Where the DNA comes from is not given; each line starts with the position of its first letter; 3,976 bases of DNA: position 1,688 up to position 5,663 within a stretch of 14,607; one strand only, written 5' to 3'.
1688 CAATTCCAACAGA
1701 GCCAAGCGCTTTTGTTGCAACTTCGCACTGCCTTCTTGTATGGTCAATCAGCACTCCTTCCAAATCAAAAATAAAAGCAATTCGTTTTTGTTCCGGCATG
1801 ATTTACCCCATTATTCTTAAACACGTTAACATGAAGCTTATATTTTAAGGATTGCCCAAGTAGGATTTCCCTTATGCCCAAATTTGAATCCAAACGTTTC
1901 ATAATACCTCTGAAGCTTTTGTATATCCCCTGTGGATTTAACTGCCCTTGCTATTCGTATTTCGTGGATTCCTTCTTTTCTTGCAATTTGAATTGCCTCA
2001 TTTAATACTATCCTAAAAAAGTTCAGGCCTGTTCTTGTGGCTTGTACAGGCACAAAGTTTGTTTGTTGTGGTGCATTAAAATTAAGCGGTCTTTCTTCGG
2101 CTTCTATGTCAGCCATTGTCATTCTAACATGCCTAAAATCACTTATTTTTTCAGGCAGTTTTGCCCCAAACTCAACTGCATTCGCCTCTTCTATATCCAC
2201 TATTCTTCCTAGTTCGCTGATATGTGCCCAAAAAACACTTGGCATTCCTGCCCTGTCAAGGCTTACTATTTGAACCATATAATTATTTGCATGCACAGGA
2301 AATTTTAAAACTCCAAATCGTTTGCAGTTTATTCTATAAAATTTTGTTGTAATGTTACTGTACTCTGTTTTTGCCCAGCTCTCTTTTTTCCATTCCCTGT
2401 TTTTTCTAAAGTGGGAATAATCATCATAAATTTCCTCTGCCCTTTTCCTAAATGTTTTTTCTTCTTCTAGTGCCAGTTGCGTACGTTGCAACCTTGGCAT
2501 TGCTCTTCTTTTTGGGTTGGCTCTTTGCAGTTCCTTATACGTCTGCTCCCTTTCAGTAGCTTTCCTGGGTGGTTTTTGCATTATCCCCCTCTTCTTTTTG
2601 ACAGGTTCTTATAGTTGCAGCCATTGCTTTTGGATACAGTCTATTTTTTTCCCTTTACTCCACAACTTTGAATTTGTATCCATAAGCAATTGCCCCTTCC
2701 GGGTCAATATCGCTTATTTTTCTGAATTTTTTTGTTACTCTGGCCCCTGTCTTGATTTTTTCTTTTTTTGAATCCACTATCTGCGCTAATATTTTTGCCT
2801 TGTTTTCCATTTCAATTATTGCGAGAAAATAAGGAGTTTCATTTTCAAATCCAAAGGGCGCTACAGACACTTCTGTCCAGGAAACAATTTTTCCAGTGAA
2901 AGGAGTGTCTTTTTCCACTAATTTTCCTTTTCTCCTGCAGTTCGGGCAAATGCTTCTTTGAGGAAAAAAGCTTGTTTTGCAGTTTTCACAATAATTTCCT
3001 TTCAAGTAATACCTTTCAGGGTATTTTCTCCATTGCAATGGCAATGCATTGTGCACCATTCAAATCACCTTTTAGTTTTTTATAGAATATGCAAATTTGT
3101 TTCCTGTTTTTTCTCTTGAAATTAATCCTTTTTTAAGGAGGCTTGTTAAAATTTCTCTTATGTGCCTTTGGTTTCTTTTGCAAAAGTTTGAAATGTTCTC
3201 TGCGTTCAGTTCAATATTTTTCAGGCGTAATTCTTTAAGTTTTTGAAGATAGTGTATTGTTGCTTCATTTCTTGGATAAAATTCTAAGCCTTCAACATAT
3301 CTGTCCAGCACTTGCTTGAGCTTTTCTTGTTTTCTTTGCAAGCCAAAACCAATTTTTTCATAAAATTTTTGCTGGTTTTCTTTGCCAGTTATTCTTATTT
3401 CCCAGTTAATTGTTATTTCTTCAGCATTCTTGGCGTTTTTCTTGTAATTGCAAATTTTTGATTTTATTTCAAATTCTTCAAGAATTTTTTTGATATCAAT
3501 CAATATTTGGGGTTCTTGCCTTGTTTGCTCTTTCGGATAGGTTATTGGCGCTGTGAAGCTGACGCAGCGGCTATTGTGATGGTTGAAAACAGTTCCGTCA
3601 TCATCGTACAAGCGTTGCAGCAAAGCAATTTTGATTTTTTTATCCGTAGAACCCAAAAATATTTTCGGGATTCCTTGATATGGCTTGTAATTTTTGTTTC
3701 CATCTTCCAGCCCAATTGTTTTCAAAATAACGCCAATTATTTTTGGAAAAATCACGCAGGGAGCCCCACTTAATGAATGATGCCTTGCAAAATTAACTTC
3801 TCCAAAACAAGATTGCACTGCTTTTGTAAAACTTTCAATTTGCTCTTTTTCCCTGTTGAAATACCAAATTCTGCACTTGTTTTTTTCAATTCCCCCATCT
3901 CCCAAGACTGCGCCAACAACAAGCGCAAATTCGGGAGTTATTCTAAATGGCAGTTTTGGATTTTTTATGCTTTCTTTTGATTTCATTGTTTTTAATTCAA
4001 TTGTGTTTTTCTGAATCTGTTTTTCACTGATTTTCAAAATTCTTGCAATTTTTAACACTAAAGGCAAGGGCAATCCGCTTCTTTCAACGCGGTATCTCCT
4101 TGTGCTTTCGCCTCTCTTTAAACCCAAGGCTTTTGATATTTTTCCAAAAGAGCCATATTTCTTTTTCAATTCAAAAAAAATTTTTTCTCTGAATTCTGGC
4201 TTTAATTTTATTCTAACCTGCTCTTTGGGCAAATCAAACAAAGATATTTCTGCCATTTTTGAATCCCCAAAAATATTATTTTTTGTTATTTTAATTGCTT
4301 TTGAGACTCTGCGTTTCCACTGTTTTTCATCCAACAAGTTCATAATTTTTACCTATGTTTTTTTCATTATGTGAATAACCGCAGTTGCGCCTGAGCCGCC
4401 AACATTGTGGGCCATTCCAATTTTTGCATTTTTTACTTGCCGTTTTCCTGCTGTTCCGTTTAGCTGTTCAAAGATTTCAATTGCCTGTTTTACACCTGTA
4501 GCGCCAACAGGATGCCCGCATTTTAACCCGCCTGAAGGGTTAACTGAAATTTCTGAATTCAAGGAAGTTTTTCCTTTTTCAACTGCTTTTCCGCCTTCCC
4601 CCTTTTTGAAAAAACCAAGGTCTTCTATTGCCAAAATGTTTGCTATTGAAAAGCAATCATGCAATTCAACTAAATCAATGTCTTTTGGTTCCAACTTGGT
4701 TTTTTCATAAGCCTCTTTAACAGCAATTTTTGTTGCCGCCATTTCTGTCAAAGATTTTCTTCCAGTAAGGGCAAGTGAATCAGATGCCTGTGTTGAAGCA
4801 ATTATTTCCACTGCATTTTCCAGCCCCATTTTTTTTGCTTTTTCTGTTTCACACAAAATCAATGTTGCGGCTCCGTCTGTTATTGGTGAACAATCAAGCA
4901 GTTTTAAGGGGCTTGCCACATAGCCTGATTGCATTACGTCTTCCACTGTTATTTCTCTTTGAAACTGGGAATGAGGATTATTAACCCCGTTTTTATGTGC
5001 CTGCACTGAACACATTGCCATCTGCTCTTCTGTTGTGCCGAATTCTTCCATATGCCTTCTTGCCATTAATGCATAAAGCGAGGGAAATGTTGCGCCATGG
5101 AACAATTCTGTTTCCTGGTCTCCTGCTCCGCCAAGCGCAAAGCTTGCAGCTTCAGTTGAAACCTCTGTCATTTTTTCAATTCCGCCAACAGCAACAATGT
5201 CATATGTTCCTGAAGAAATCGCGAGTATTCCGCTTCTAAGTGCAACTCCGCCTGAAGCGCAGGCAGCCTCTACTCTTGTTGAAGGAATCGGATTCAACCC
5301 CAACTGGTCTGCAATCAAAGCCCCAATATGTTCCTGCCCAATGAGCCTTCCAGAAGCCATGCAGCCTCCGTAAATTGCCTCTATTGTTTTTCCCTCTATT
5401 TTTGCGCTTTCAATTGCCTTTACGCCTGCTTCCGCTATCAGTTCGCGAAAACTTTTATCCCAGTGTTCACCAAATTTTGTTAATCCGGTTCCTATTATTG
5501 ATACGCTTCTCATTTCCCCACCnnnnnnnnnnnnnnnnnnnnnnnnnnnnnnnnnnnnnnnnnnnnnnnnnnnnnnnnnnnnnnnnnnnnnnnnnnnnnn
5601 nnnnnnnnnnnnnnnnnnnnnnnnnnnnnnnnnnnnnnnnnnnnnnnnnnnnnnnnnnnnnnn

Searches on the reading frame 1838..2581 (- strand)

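Call 5: search_protein_families(library=pfam, proteins=[window:1838-2581:-], max_evalue=1)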
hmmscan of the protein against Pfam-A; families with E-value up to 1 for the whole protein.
window:1838-2581:- (247 aa): 1 family
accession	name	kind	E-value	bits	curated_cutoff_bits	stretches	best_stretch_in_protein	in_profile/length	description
PF18928.5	DUF5677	-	0.19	12.2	27.1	0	36-87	87-134/166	Family of unknown function (DUF5677)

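Call 9: search_protein_families(library=ncbifam, proteins=[window:1838-2581:-], max_evalue=1)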
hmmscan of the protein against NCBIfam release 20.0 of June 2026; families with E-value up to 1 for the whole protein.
window:1838-2581:- (247 aa): 0 families

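Call 11: search_protein_families(library=phrogs, proteins=[window:1838-2581:-], max_evalue=1)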
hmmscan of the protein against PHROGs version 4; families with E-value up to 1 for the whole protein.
window:1838-2581:- (247 aa): 1 family
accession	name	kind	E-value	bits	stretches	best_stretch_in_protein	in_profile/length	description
phrog_2273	-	unknown function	0.071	14.2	1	19-69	30-78/85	-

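Call 12: search_protein_families(library=padloc, proteins=[window:1838-2581:-], max_evalue=1)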
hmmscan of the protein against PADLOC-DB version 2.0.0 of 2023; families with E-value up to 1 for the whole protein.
window:1838-2581:- (247 aa): 0 families

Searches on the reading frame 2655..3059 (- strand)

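Call 5: search_protein_families(library=pfam, proteins=[window:2655-3059:-], max_evalue=1)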
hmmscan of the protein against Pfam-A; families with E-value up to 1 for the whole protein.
window:2655-3059:- (134 aa): 8 families
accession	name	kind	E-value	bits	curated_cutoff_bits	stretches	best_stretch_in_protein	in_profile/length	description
PF01796.24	OB_ChsH2_C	-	2.5e-12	47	27.1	1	55-113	7-65/65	ChsH2, C-terminal OB-fold domain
PF12172.15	zf-ChsH2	-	1e-06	28.8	23.2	1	14-43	4-33/37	ChsH2, rubredoxin-like zinc ribbon domain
PF13920.12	zf-C3HC4_3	-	0.025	14.8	27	1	23-44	25-45/49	Zinc finger, C3HC4 type (RING finger)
PF06906.16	DUF1272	-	0.031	14.8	25.3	1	22-49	30-53/57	Protein of unknown function (DUF1272)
PF12773.13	DZR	-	0.039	14.6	27.3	1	22-41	13-44/45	Double zinc ribbon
PF18912.6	DZR_2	-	0.083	13.2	27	1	22-42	22-43/56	Double zinc ribbon domain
PF18551.6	TackOD1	-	0.097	12.7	32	1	22-42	75-95/188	Thaumarchaeal output domain 1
PF13248.11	Zn_ribbon_3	-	0.82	9.7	27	0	22-41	3-22/26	zinc-ribbon domain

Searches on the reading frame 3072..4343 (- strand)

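Call 5: search_protein_families(library=pfam, proteins=[window:3072-4343:-], max_evalue=1)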
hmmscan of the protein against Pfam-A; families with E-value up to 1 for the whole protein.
window:3072-4343:- (423 aa): 5 families
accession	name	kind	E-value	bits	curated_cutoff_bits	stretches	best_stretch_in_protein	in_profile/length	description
PF14528.11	LAGLIDADG_3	-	1.3e-08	35.4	22.5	1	238-332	3-82/82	LAGLIDADG-like domain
PF01978.25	TrmB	-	0.00054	20.2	25.6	1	374-420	18-63/68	Sugar-specific transcriptional regulator TrmB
PF03965.22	Penicillinase_R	-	0.0044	17.8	22.6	1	392-420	35-63/115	Penicillinase repressor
PF03962.21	Mnd1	-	0.044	14.5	23.5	1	391-418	28-55/60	Mnd1 HTH domain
PF13730.12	HTH_36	-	0.064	13.5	25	0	85-118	18-50/55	Helix-turn-helix domain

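Call 11: search_protein_families(library=phrogs, proteins=[window:3072-4343:-], max_evalue=1)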
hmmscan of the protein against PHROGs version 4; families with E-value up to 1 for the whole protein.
window:3072-4343:- (423 aa): 3 families
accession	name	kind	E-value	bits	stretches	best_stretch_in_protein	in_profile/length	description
phrog_20312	-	head and packaging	0.082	14.2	1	158-250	18-100/127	virion structural protein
phrog_391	-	DNA, RNA and nucleotide metabolism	0.12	13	1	381-414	40-73/298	replication initiation O-like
phrog_21254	-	unknown function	0.78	11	0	391-421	66-95/132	-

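Call 12: search_protein_families(library=padloc, proteins=[window:3072-4343:-], max_evalue=1)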
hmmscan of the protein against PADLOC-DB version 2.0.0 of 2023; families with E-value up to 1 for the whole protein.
window:3072-4343:- (423 aa): 0 families

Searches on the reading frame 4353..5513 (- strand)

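Call 5: search_protein_families(library=pfam, proteins=[window:4353-5513:-], max_evalue=1)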
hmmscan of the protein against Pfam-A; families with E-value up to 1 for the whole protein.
window:4353-5513:- (386 aa): 7 families
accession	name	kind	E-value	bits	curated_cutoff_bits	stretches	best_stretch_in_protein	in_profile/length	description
PF22691.2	Thiolase_C_1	-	9e-43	145.9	28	1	242-384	2-143/144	Thiolase C-terminal domain-like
PF00108.29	Thiolase_N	-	7.4e-30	104.6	26.4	1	4-223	1-259/260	Thiolase, N-terminal domain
PF02803.24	Thiolase_C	-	6e-10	39.3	27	1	259-369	22-115/123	Thiolase, C-terminal domain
PF00109.32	ketoacyl-synt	-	4e-05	23.8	20.8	1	61-119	151-208/252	Beta-ketoacyl synthase, N-terminal domain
PF02801.28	Ketoacyl-synt_C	-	0.017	15.6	20.8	1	258-286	24-52/119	Beta-ketoacyl synthase, C-terminal domain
PF03406.18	Phage_fiber_2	-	0.18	11.9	22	1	257-272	20-35/42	Phage tail fibre repeat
PF19758.4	DUF6245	-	0.39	11.2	25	1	67-121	96-144/171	Family of unknown function (DUF6245)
